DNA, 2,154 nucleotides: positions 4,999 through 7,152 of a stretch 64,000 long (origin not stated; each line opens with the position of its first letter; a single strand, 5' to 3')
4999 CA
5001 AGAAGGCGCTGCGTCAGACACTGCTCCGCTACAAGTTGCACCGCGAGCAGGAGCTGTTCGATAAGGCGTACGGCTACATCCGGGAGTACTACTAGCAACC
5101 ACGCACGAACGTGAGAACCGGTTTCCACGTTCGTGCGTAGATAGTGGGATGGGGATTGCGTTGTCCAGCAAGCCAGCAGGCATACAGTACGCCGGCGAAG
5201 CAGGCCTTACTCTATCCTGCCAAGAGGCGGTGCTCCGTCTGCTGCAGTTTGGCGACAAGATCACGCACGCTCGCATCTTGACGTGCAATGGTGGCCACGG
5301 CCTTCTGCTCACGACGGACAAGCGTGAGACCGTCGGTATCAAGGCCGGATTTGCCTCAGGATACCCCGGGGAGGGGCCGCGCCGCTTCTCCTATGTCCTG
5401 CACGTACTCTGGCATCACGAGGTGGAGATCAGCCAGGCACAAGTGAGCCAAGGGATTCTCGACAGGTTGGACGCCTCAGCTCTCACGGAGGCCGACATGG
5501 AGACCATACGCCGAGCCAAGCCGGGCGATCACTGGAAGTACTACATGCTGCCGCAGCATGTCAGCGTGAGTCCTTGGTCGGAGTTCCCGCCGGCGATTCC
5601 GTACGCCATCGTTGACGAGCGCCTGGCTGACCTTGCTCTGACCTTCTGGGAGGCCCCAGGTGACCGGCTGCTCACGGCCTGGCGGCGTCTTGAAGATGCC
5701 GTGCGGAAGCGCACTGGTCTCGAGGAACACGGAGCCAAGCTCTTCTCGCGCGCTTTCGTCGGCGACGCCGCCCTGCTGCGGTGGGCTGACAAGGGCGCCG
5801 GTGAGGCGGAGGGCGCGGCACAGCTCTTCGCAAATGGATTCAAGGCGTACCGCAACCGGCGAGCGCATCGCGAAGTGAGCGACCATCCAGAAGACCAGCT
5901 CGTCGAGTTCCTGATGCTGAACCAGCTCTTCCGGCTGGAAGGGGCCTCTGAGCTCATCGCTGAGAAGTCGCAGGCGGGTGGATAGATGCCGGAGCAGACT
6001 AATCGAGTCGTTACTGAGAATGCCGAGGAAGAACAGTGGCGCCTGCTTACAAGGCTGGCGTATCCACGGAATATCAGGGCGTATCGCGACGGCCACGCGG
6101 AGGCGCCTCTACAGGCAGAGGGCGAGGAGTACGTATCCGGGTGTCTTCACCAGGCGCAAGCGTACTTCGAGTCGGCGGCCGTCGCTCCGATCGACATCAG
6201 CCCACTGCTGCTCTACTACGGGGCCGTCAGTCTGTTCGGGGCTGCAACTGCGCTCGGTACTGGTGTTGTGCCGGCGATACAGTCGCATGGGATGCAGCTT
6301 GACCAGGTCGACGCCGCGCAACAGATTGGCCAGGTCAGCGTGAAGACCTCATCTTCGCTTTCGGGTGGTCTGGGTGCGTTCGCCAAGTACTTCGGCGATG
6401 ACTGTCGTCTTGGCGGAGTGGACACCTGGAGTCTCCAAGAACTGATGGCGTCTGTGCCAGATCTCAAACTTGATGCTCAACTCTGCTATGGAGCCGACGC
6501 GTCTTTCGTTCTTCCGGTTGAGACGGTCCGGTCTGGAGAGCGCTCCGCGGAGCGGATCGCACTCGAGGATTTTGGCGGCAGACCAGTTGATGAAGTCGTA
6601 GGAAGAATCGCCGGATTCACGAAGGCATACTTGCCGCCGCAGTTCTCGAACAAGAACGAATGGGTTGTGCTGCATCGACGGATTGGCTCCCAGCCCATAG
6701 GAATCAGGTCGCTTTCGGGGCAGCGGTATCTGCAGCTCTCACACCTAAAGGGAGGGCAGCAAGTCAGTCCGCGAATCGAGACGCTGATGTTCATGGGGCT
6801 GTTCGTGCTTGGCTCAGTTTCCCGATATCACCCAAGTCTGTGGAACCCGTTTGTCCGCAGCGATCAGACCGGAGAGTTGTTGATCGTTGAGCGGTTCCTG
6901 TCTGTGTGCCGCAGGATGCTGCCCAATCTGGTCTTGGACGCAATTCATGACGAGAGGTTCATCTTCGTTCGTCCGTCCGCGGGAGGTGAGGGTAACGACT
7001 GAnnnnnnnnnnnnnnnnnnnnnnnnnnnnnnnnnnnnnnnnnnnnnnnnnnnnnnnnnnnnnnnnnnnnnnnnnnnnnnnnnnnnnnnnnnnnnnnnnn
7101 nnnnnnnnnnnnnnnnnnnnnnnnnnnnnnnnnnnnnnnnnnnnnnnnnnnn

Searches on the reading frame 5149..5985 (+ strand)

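Call 8: search_protein_families(library=pfam, proteins=[window:5149-5985:+], max_evalue=0.01)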
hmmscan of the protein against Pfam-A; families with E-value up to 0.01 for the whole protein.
window:5149-5985:+ (278 aa): 1 family
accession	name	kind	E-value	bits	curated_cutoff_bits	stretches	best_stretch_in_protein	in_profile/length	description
PF09509.15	Hypoth_Ymh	-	3.6e-11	43.4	25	1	175-258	25-113/119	Protein of unknown function (Hypoth_ymh)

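Call 9: search_protein_families(library=padloc, proteins=[window:5149-5985:+], max_evalue=0.01)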
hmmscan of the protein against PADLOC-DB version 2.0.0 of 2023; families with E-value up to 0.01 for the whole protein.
window:5149-5985:+ (278 aa): 2 families
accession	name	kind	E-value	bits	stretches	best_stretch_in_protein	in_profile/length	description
PDLC02412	Aga_HEPN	-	0.00084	16.4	1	175-261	276-367/382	Class II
PDLC03987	PD-Lambda-3_B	-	0.0012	16.2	1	180-248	169-241/270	-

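Call 10: search_protein_families(library=ncbifam, proteins=[window:5149-5985:+], max_evalue=0.01)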
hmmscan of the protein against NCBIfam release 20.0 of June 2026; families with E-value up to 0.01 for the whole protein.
window:5149-5985:+ (278 aa): 1 family
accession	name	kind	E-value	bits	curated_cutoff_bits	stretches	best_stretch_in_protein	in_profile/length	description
TIGR02391.1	hypoth_ymh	hypoth_equivalog_domain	2.7e-07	30.7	39.45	1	177-249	25-102/125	TIGR02391 family protein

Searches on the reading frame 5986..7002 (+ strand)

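Call 8: search_protein_families(library=pfam, proteins=[window:5986-7002:+], max_evalue=0.01)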
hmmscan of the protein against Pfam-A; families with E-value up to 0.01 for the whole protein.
window:5986-7002:+ (338 aa): 1 family
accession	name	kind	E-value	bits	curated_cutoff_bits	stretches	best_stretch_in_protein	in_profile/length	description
PF14175.11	YaaC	-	7.7e-26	91.7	27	1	50-320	36-307/307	YaaC-like Protein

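Call 9: search_protein_families(library=padloc, proteins=[window:5986-7002:+], max_evalue=0.01)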
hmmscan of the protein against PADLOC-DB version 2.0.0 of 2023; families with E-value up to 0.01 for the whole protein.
window:5986-7002:+ (338 aa): 0 families

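Call 10: search_protein_families(library=ncbifam, proteins=[window:5986-7002:+], max_evalue=0.01)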
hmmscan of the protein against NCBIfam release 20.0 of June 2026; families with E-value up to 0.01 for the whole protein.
window:5986-7002:+ (338 aa): 0 families
